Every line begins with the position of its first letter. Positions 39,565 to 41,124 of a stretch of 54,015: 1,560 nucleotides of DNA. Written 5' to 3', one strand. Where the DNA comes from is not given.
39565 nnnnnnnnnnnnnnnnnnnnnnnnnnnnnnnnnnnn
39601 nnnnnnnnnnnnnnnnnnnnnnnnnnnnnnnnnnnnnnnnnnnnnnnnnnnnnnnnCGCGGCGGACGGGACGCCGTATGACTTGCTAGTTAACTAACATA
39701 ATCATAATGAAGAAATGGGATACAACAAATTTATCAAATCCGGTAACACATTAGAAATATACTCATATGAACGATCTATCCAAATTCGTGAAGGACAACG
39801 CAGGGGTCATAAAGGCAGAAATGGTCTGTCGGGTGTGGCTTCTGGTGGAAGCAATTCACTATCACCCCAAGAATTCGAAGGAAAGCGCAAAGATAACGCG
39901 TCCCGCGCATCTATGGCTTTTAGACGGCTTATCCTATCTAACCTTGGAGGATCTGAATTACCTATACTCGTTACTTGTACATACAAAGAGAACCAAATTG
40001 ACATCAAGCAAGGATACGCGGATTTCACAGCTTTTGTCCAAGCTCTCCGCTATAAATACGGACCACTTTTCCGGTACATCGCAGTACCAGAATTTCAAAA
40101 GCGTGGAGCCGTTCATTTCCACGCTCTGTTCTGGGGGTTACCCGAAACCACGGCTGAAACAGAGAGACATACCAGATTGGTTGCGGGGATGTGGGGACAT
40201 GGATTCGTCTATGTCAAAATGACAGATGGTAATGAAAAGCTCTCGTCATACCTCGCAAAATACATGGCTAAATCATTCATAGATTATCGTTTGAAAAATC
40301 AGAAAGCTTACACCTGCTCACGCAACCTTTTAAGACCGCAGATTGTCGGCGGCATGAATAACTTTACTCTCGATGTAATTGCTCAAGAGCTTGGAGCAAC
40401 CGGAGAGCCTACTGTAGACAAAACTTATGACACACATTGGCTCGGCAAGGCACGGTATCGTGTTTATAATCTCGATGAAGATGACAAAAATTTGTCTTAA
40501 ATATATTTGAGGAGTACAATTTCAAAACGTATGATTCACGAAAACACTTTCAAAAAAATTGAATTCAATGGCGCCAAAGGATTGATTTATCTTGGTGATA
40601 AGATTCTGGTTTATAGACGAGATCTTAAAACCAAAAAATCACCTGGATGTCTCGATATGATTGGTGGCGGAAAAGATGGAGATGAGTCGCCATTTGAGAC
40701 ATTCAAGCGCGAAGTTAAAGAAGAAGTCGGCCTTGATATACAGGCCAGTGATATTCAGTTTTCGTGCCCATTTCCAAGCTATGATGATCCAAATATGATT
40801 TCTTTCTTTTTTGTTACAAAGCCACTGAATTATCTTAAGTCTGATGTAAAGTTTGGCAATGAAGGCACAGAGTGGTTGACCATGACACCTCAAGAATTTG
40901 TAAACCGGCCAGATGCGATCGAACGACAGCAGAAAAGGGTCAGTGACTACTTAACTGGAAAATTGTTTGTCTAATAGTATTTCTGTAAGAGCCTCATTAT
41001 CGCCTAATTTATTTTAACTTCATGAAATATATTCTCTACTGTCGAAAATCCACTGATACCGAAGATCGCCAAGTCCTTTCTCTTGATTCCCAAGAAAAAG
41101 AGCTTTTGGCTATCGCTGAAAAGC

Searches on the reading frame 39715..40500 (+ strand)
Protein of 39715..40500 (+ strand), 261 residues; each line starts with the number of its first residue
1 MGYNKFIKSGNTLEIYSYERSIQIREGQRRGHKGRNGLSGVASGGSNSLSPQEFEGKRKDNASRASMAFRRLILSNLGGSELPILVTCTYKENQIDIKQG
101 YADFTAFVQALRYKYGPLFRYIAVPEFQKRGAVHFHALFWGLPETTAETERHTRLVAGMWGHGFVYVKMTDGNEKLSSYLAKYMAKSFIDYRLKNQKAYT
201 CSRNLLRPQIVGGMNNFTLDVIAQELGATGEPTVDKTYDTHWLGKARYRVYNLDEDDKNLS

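Call 8: search_protein_families(library=pfam, proteins=[window:39715-40500:+], max_evalue=0.01)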
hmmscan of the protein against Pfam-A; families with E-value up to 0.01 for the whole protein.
window:39715-40500:+ (261 aa): 3 families
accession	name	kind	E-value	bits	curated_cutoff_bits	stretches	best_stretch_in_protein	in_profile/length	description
PF23343.2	REP_ORF2-G2P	-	1.5e-20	73.8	27.8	1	85-187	3-98/99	Replication-associated protein ORF2/G2P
PF20199.4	RepSA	-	4.7e-06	26.5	34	1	120-138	206-224/438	Replication initiator protein, pSAM2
PF14214.11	Helitron_like_N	-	0.0019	18.9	28.9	1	105-138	155-190/191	Helitron helicase-like domain at N-terminus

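Call 12: search_protein_families(library=padloc, proteins=[window:39715-40500:+], max_evalue=0.01)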
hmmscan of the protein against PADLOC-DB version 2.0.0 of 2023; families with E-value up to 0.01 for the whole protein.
window:39715-40500:+ (261 aa): 0 families

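Call 13: search_protein_families(library=ncbifam, proteins=[window:39715-40500:+], max_evalue=0.01)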
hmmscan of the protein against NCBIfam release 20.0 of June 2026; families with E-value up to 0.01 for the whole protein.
window:39715-40500:+ (261 aa): 1 family
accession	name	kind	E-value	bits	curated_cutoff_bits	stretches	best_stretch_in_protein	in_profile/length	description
NF041486.1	rep_init_RepSA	equivalog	0.0026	16.7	700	1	121-138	203-220/443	replication initiator protein RepSA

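Call 46: find_related_loci(query=A3, collection=genome_contigs, flank=6000)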
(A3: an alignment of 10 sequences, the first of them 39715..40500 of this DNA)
Query A3 (261 aa) in genome_contigs; peptide patterns used: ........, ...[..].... (x = any residue, [..] = any of these).
114 stretches matched a pattern; 62 encode a relative of the query (tblastn E <= 1e-3); 62 distinct loci.
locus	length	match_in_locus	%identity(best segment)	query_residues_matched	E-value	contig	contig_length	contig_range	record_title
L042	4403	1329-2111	96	1-261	9e-180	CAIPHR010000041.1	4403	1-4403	uncultured bacterium isolate MJ-2014_bin-1666 genome assembly, contig: bin-1666:41/95, whole genome shotgun sequence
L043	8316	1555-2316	96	1-254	3e-169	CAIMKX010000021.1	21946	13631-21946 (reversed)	uncultured bacterium isolate AM-2014-D8_bin-0381 genome assembly, contig: bin-0381:21/56, whole genome shotgun sequence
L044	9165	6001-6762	85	1-254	2e-151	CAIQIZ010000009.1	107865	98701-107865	uncultured bacterium isolate AM-2014_bin-3837 genome assembly, contig: bin-3837:09/31, whole genome shotgun sequence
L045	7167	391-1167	76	1-260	1e-137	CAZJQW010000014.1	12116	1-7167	MAG TPA_asm: uncultured Candidatus Saccharibacteria bacterium isolate SRP263991_co7_1 genome assembly, contig: NODE_1025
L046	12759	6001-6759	68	1-253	1e-119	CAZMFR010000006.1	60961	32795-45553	MAG TPA_asm: uncultured Candidatus Saccharibacteria bacterium isolate binchicken_co3_593 genome assembly, contig: NODE_1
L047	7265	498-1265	65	1-257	1e-117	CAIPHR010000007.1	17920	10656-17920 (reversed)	uncultured bacterium isolate MJ-2014_bin-1666 genome assembly, contig: bin-1666:07/95, whole genome shotgun sequence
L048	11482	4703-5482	66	1-260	1e-116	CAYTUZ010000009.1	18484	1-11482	MAG TPA_asm: uncultured Candidatus Saccharibacteria bacterium isolate binchicken_co50_16 genome assembly, contig: NODE_3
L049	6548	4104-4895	65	1-261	3e-116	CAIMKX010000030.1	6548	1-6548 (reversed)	uncultured bacterium isolate AM-2014-D8_bin-0381 genome assembly, contig: bin-0381:30/56, whole genome shotgun sequence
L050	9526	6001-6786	65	1-261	4e-116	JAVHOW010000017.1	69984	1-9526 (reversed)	MAG: Candidatus Paceibacterota bacterium isolate auto_41_21 WB_2019_0_2um_73_length_69984_cov_11, whole genome shotgun s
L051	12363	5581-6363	64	1-260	5e-113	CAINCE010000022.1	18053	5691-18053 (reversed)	uncultured bacterium isolate KR5_bin-306 genome assembly, contig: bin-306:22/77, whole genome shotgun sequence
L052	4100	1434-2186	62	1-253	5e-110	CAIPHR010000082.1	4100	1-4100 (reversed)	uncultured bacterium isolate MJ-2014_bin-1666 genome assembly, contig: bin-1666:82/95, whole genome shotgun sequence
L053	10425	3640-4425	60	1-261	2e-108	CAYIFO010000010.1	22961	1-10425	MAG TPA_asm: uncultured Candidatus Saccharibacteria bacterium isolate ERP119705_co18_164 genome assembly, contig: NODE_2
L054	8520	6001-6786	61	1-261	4e-108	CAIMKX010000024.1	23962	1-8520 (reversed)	uncultured bacterium isolate AM-2014-D8_bin-0381 genome assembly, contig: bin-0381:24/56, whole genome shotgun sequence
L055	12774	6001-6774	60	1-257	7e-108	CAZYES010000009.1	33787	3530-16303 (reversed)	MAG TPA_asm: uncultured Candidatus Saccharibacteria bacterium isolate binchicken_co153_50 genome assembly, contig: NODE_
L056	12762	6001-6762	61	1-253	1e-107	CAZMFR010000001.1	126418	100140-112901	MAG TPA_asm: uncultured Candidatus Saccharibacteria bacterium isolate binchicken_co3_593 genome assembly, contig: NODE_2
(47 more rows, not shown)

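Call 92: search_protein_families(library=pfam, proteins=[L055:4749-5639:+], max_evalue=0.1)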
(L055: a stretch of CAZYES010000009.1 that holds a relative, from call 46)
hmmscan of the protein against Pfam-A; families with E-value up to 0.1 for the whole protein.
L055:4749-5639:+ (296 aa): 1 family
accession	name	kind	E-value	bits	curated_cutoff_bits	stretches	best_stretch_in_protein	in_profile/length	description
PF07564.17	DUF1542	-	0.018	15.5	24.3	1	53-83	11-41/77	Domain of Unknown Function (DUF1542)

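Call 100: search_dna_similar(query=window:39715-40500:+, collection=plasmids, mode=protein, max_rows=12, max_evalue=0.001)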
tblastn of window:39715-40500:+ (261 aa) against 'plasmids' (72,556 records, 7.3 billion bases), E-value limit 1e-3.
Records with a match: 127; places in all: 130; records where one place covers at least 80% of the query: 54.
Best place of each record, by identity: <60% 127.
By first word of the organism name: Enterococcus 52; Staphylococcus 28; Bacillus 7; Ralstonia 6; uncultured 4; Brevibacillus 3; Fusobacterium 3; Geobacillus 2; Cupriavidus 2; Macrococcus 2; and 18 more.
By predicted mobility (MOB-suite, as given by PLSDB): non-mobilizable 88; conjugative 29; mobilizable 10.
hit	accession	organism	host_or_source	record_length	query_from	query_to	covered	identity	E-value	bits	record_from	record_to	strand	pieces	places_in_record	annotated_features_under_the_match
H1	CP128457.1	Geobacillus stearothermophilus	whole genome,Mungang Hot spring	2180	5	253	93%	36.2%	2e-28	151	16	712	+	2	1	hypothetical protein (x2)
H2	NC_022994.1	Geobacillus sp. 1121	soil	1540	5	253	95%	32.9%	9e-32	128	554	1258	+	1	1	Rep5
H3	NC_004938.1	Brevibacillus borstelensis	-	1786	5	253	95%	32.2%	3e-29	122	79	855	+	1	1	Rep protein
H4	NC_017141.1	Priestia megaterium WSH-002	-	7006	5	254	96%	31.9%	9e-24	107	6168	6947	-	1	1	hypothetical protein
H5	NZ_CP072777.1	Bacillus cereus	mixed culture,Bee Honey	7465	9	253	94%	31.6%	4e-15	82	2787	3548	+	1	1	Rep protein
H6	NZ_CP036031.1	Bacillus mycoides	cell culture,soil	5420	2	225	86%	31.2%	8e-17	87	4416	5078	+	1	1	Rep protein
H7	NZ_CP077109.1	Fusobacterium polymorphum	Homo sapiens,Oral cavity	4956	3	225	85%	29.6%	5e-17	87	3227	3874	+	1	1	Rep protein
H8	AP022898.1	Bacillus cereus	-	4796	2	225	86%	29.3%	2e-17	88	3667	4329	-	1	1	hypothetical protein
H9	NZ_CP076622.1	Clostridium cadaveris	Homo sapiens,surgical ...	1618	5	205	77%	32.3%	4e-23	104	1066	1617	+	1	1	none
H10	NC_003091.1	Fusobacterium nucleatum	-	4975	3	209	79%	30.2%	6e-17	87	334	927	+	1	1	Rep protein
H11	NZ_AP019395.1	Enterococcus faecium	eutrophic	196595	2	234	89%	26.5%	4e-14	79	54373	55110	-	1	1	hypothetical protein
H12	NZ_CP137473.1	Enterococcus faecium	Chicken,feces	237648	2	234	89%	26.5%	7e-14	78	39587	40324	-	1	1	Rep protein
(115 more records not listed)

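Call 101: search_dna_similar(query=window:39715-40500:+, collection=phages, mode=protein, max_rows=12, max_evalue=0.001)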
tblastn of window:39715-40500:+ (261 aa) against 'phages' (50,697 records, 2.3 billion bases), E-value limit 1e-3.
Records with a match: 159; places in all: 159; records where one place covers at least 80% of the query: 8.
Best place of each record, by identity: <60% 159.
By first word of the organism name: Ralstonia 96; bajarodmic 15; bajarodino 13; Dulem 10; Microviridae 7; Butyrivibrio 4; Spiroplasma 4; Dipodfec 4; Bacteriophage 2; Clostridium 2; and 2 more.
By host as written in the record: Ralstonia solanacearum 67; - 33; Peromyscus fraterculus 10; Ralstonia solanacearum Race 3, Biovar 1 6; Varecia variegata 5; Dipodomys merriami 4; Eulemur coronatus 3; Butyrivibrio fibrisolvens DSM 3071 3; and 23 more.
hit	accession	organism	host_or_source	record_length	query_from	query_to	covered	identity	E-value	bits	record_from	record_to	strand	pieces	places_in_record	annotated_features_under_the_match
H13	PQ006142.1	bajarodino virus 41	Neotoma bryanti feces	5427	1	259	99%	32.7%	1e-30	125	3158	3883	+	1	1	replication initiator protein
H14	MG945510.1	Microviridae sp.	flamingo feces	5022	1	249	95%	26.0%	2e-13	75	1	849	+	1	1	similar to VP4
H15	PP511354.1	Dulem virus 73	Eulemur coronatus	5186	1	254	97%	24.7%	1e-9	64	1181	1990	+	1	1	replication protein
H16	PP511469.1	Dulem virus 73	Varecia variegata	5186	1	254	97%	24.7%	1e-9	64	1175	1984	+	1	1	replication protein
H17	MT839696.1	Bacteriophage sp.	human fecal samples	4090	1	222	85%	28.1%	5e-13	74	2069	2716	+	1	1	record has no annotation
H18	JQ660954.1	Clostridium phage PhiS63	Clostridium perfringens strain S63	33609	5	217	82%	26.7%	4e-5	50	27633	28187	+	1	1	gp31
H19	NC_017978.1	Clostridium phage PhiS63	Clostridium perfringens strain S63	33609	5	217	82%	26.7%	4e-5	50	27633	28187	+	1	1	replication initiation protein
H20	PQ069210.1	Butyrivibrio phage Closwp03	Butyrivibrio sp.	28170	8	209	77%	27.9%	8e-7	56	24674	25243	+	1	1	replication initiation protein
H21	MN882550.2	Butyrivibrio phage Arawn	Butyrivibrio fibrisolvens DSM 3071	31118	8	209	77%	27.9%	8e-7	56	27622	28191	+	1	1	hypothetical protein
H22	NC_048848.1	Butyrivibrio phage Arawn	Butyrivibrio fibrisolvens DSM 3071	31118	8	209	77%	27.9%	8e-7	56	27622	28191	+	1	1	replication initiation protein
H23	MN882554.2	Butyrivibrio phage Idris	Butyrivibrio fibrisolvens DSM 3071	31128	8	209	77%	27.9%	8e-7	56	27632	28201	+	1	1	hypothetical protein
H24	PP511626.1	Dulem virus 74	Varecia variegata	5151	37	254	84%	24.6%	5e-9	62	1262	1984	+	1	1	replication protein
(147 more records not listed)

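Call 108: find_related_loci(query=A3, collection=viral_contigs, flank=6000)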
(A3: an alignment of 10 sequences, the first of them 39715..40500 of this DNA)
Query A3 (261 aa) in viral_contigs; peptide patterns used: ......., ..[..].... (x = any residue, [..] = any of these).
44 stretches matched a pattern; 11 encode a relative of the query (tblastn E <= 1e-3); 11 distinct loci.
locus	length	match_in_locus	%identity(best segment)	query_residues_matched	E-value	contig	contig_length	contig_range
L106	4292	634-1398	50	1-256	8e-80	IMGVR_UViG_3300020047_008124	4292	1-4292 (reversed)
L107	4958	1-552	52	74-257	3e-63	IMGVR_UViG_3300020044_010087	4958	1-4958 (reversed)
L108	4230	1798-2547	39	1-252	2e-56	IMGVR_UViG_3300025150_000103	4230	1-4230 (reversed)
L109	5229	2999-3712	42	3-254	2e-55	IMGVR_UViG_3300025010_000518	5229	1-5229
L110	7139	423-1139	42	3-251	2e-54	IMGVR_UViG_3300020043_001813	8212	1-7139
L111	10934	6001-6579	47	57-252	5e-51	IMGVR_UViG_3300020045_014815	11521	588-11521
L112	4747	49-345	47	152-254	6e-23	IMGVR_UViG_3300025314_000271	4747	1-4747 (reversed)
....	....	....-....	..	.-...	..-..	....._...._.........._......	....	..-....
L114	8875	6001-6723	28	5-253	9e-22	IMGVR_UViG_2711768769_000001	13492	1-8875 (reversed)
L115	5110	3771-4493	28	5-253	9e-22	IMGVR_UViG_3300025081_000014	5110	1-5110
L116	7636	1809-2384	27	59-215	4e-8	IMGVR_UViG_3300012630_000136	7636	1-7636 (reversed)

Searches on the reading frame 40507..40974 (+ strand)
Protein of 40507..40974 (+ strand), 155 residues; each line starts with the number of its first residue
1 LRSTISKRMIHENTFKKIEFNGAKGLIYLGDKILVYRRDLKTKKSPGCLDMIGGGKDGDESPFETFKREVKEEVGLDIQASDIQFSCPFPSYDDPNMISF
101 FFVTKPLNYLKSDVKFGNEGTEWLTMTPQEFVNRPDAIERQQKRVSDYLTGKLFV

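Call 8: search_protein_families(library=pfam, proteins=[window:40507-40974:+], max_evalue=0.01)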
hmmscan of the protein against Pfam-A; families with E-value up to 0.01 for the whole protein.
window:40507-40974:+ (155 aa): 1 family
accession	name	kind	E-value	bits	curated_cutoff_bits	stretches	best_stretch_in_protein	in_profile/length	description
PF00293.34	NUDIX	-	2.1e-09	37.9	21.1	1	30-139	13-125/134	NUDIX domain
